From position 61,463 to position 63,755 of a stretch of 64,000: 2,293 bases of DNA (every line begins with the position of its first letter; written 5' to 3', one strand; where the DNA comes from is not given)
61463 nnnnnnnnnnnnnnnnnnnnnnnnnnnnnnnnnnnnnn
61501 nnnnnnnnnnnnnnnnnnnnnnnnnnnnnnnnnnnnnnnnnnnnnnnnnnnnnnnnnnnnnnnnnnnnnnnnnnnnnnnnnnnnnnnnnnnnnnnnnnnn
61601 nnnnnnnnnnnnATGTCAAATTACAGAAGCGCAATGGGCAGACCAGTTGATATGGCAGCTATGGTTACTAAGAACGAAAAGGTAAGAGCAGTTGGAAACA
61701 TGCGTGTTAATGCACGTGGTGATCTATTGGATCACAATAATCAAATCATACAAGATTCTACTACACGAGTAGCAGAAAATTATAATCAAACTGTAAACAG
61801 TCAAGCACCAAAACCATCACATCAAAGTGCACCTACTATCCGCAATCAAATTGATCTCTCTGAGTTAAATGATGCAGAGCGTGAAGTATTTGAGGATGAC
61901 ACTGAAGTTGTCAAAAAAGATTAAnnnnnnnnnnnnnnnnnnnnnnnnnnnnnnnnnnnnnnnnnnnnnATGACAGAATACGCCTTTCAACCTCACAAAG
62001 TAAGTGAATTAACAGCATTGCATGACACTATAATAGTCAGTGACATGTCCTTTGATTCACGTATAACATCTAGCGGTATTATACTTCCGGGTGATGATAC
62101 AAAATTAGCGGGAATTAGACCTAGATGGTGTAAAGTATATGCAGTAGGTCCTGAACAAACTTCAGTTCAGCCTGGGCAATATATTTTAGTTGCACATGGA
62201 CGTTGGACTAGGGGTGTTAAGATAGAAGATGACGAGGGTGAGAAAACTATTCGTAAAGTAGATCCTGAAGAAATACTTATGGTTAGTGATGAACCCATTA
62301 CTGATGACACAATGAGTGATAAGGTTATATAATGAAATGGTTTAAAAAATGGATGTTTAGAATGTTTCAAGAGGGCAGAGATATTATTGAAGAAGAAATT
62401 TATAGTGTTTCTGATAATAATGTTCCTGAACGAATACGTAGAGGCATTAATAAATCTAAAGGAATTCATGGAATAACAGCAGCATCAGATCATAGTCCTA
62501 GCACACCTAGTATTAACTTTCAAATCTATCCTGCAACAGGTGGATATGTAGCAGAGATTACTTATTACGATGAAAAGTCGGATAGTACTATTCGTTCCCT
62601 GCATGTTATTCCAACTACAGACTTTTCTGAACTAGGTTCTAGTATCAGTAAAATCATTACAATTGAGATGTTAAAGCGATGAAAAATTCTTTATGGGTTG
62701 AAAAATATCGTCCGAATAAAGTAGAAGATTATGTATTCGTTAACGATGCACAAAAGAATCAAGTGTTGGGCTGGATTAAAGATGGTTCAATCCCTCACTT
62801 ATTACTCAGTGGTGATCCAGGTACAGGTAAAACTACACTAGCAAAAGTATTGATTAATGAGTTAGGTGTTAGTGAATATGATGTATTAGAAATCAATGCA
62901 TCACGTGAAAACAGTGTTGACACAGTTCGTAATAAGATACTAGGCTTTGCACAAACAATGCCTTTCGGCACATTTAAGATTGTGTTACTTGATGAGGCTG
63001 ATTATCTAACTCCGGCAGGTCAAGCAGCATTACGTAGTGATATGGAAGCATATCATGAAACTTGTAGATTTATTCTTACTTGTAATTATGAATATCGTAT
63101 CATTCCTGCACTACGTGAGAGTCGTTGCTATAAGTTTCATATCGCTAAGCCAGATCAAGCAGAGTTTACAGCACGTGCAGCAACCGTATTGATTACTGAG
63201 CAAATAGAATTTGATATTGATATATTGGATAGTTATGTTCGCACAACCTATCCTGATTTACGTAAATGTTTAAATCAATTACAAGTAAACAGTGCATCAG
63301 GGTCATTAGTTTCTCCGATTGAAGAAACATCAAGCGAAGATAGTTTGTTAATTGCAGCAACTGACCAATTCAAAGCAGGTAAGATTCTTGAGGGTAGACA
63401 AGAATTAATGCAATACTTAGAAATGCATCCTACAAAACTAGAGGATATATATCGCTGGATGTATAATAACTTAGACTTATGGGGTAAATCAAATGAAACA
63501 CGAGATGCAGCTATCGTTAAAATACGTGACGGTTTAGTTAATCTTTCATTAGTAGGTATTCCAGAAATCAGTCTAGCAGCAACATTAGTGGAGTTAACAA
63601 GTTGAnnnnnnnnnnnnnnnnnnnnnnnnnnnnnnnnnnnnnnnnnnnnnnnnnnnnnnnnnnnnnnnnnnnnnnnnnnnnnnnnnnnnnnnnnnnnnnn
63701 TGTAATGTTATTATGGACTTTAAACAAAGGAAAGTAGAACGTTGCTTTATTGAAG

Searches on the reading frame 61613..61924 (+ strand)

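Call 4: search_protein_families(library=pfam, proteins=[window:61613-61924:+], max_evalue=0.1)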
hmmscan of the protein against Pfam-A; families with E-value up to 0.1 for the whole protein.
window:61613-61924:+ (103 aa): 1 family
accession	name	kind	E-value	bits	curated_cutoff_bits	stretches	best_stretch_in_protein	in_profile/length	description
PF22481.1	DUF6985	-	0.07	14.1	24.5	1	19-92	30-103/148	Domain of unknown function (DUF6985)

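Call 5: search_protein_families(library=phrogs, proteins=[window:61613-61924:+], max_evalue=0.01)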
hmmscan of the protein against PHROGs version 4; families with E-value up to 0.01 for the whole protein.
window:61613-61924:+ (103 aa): 2 families
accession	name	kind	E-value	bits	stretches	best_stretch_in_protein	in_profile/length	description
phrog_14844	-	unknown function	1.1e-06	30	1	1-96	1-93/115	-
phrog_6362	-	unknown function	0.0069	17.3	0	79-95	11-27/65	-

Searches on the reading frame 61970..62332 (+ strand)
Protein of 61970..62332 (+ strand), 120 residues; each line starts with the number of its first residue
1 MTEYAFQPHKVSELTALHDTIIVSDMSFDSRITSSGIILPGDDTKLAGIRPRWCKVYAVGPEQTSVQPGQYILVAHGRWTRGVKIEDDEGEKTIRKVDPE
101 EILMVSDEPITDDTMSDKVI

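Call 4: search_protein_families(library=pfam, proteins=[window:61970-62332:+], max_evalue=0.1)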
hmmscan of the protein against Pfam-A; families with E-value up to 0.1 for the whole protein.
window:61970-62332:+ (120 aa): 1 family
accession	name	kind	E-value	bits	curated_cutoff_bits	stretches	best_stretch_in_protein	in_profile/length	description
PF00166.26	Cpn10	-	1.2e-05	25.7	21.1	1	14-88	2-77/93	Chaperonin 10 Kd subunit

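Call 5: search_protein_families(library=phrogs, proteins=[window:61970-62332:+], max_evalue=0.01)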
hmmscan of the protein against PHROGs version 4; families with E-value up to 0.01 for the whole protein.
window:61970-62332:+ (120 aa): 3 families
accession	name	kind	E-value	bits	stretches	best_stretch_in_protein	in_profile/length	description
phrog_931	-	head and packaging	1.5e-12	48.4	1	13-95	5-89/109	head morphogenesis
phrog_3188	-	other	0.00045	21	1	14-105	3-93/96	co-chaperonin GroES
phrog_33915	-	unknown function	0.0065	17.5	0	60-101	7-48/49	-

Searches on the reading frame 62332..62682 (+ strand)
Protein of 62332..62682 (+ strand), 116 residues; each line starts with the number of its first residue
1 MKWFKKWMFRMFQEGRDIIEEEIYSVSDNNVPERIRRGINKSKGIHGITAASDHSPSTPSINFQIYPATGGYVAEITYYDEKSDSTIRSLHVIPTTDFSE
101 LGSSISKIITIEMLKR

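Call 4: search_protein_families(library=pfam, proteins=[window:62332-62682:+], max_evalue=0.1)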
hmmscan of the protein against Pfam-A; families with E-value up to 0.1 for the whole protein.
window:62332-62682:+ (116 aa): 2 families
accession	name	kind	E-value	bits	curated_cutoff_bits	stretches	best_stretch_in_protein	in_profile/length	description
PF23596.1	DUF7138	-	0.0091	16.3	27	1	76-112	6-42/80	Domain of unknown function (DUF7138)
PF12730.13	ABC2_membrane_4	-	0.025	15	27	1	62-111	55-102/179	ABC-2 family transporter protein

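Call 5: search_protein_families(library=phrogs, proteins=[window:62332-62682:+], max_evalue=0.01)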
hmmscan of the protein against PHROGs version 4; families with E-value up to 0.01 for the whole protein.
window:62332-62682:+ (116 aa): 0 families

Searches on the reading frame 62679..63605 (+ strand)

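Call 4: search_protein_families(library=pfam, proteins=[window:62679-63605:+], max_evalue=0.1)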
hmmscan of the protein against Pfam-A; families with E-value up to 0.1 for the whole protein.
window:62679-63605:+ (308 aa): 39 families (the best 25 are shown)
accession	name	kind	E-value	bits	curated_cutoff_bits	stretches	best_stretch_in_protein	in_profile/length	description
PF00004.35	AAA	-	7.9e-16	59.1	21.2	1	41-151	1-124/131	ATPase family associated with various cellular activities (AAA)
PF13401.12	AAA_22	-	2.1e-08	35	27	1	40-90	7-57/130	AAA domain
PF03215.21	Rad17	-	3.3e-08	34.1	23.8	1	3-109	6-119/186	Rad17 P-loop domain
PF05496.18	RuvB_N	-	4.8e-06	26.9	27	1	11-65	2-60/159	Holliday junction DNA helicase RuvB P-loop domain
PF20720.3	nSTAND3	-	7.9e-06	26.1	27.2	1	40-75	19-54/155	Novel STAND NTPase 3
PF13191.12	AAA_16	-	1.1e-05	26.4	32.6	1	30-123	16-103/167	AAA ATPase domain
PF24883.2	NPHP3_N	-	1.4e-05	25.8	24.8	1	26-65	9-49/164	Nephrocystin 3, N-terminal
PF13177.12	DNA_pol3_delta2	-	5.7e-05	23.6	27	1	77-157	80-159/161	DNA polymerase III, delta subunit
PF12775.13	AAA_7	-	0.00028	20.9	25.8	1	40-87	35-82/181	P-loop containing dynein motor region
PF13238.12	AAA_18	-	0.0007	20.5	29.4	1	42-86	2-35/128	AAA domain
PF02367.23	TsaE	-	0.00083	19.7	26.6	1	36-66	21-49/128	Threonylcarbamoyl adenosine biosynthesis protein TsaE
PF13173.12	AAA_14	-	0.0017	18.8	27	1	41-134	5-96/129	AAA domain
PF07728.20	AAA_5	-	0.0025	18.2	22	1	40-76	1-35/139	AAA domain (dynein-related subfamily)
PF01078.27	Mg_chelatase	-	0.0037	17.1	20.3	1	40-75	24-60/207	Magnesium chelatase, subunit ChlI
PF13086.12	AAA_11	-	0.0054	17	27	1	22-102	3-87/257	AAA domain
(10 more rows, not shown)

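Call 5: search_protein_families(library=phrogs, proteins=[window:62679-63605:+], max_evalue=0.01)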
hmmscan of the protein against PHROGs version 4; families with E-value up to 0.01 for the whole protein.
window:62679-63605:+ (308 aa): 14 families
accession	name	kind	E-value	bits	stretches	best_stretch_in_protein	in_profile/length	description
phrog_168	-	DNA, RNA and nucleotide metabolism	6.2e-73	247.2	1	1-306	6-307/314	clamp loader of DNA polymerase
phrog_11838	-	DNA, RNA and nucleotide metabolism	4e-26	93.1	1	2-264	3-265/420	clamp loader of DNA polymerase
phrog_5846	-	DNA, RNA and nucleotide metabolism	2.6e-24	87.2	1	7-204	7-202/380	clamp loader of DNA polymerase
phrog_325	-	DNA, RNA and nucleotide metabolism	1.2e-06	28.1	1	27-63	480-515/986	Dda-like helicase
phrog_50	-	DNA, RNA and nucleotide metabolism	1.7e-05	25.1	1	2-69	326-400/570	DnaC-like helicase loader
phrog_14322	-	unknown function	0.00011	22.5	1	7-68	196-256/398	-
phrog_3757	-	unknown function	0.00021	21.8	1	40-64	128-152/367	-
phrog_7998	-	unknown function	0.00061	20.1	0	40-92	42-96/339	-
phrog_10401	-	other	0.00072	19.4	1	20-64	441-486/667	ATPase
phrog_7485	-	unknown function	0.0009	19.3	1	41-108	230-287/430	-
phrog_9172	-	unknown function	0.0018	18.2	1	22-65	90-134/509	-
phrog_16448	-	other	0.0023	17.3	1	40-79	451-488/680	ATPase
phrog_6841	-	unknown function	0.003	17.5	1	12-88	29-104/470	-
phrog_1139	-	DNA, RNA and nucleotide metabolism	0.0073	15.3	1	36-86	542-586/895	DNA primase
